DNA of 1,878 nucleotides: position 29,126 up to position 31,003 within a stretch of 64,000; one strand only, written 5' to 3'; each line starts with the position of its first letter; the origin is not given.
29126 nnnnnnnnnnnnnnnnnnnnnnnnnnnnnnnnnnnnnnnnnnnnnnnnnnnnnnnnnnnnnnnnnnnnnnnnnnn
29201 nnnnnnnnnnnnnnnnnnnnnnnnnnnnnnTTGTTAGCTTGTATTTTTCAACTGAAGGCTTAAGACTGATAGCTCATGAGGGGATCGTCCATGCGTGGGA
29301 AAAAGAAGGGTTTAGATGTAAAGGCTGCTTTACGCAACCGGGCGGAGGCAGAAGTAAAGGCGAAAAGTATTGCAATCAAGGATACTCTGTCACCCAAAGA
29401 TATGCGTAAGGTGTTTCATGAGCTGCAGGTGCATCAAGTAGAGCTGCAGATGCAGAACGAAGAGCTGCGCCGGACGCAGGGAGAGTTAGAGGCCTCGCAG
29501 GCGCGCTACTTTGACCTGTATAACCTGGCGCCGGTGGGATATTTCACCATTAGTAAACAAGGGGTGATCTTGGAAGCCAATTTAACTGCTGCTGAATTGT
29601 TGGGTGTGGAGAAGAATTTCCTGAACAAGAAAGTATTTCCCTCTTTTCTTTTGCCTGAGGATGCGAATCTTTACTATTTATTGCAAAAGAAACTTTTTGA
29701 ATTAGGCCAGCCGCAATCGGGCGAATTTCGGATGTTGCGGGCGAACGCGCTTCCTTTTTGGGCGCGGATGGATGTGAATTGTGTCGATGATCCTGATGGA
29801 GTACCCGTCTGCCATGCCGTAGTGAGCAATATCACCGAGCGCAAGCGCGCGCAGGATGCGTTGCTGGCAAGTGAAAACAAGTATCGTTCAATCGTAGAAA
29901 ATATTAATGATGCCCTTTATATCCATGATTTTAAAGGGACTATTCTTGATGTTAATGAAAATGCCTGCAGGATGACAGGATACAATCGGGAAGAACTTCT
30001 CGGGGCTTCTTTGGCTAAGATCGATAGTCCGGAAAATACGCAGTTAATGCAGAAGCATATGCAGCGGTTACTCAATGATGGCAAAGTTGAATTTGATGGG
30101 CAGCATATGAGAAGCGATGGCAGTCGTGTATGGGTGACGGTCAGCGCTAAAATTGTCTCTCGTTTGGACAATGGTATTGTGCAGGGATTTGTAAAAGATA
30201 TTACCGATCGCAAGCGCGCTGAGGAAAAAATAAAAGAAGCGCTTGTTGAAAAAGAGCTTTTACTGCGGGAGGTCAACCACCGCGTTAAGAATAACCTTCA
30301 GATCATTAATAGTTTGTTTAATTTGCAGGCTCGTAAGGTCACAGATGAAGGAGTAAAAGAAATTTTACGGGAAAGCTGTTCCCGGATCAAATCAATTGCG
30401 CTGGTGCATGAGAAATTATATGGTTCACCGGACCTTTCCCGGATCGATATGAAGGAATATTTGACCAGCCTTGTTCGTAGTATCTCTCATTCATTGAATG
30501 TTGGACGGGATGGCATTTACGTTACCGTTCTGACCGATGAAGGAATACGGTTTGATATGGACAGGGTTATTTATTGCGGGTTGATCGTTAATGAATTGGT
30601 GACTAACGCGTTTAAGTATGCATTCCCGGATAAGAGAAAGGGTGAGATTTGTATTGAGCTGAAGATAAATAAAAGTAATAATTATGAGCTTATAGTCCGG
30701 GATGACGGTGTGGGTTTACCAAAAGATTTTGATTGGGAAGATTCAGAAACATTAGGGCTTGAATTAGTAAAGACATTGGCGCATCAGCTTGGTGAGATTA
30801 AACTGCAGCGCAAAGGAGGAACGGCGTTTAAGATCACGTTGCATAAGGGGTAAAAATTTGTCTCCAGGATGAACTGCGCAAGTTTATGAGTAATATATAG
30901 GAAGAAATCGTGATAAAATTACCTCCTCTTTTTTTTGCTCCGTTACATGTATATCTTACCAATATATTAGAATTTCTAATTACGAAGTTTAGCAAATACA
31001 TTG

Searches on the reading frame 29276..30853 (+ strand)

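Call 67: search_protein_families(library=pfam, proteins=[window:29276-30853:+], max_evalue=0.00001)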
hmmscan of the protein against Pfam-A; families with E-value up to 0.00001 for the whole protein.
window:29276-30853:+ (525 aa): 9 families
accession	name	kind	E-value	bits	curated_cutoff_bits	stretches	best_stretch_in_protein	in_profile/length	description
PF07568.18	HisKA_2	-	6e-28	97.2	22.3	1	332-406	1-75/76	Histidine kinase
PF13426.13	PAS_9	-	1.2e-23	83.8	27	2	212-311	2-103/103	PAS domain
PF00989.32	PAS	-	3.6e-21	75.7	22.6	2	202-295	2-97/113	PAS fold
PF08447.18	PAS_3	-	4.9e-17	62.4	25.6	1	224-305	2-85/89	PAS fold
PF08448.16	PAS_4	-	3.9e-16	59.7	23.1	1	207-314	1-110/110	PAS fold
PF13188.13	PAS_8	-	1.5e-15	56.8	21.8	1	201-250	1-51/65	PAS domain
PF02518.31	HATPase_c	-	1.9e-10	41.6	26.4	1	436-523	8-108/111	Histidine kinase-, DNA gyrase B-, and HSP90-like ATPase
PF07536.20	HWE_HK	-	1.6e-06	29.2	22.8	1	332-394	1-60/83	HWE histidine kinase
PF13581.12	HATPase_c_2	-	5.1e-06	26.9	27.4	0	424-518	22-123/127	Histidine kinase-like ATPase domain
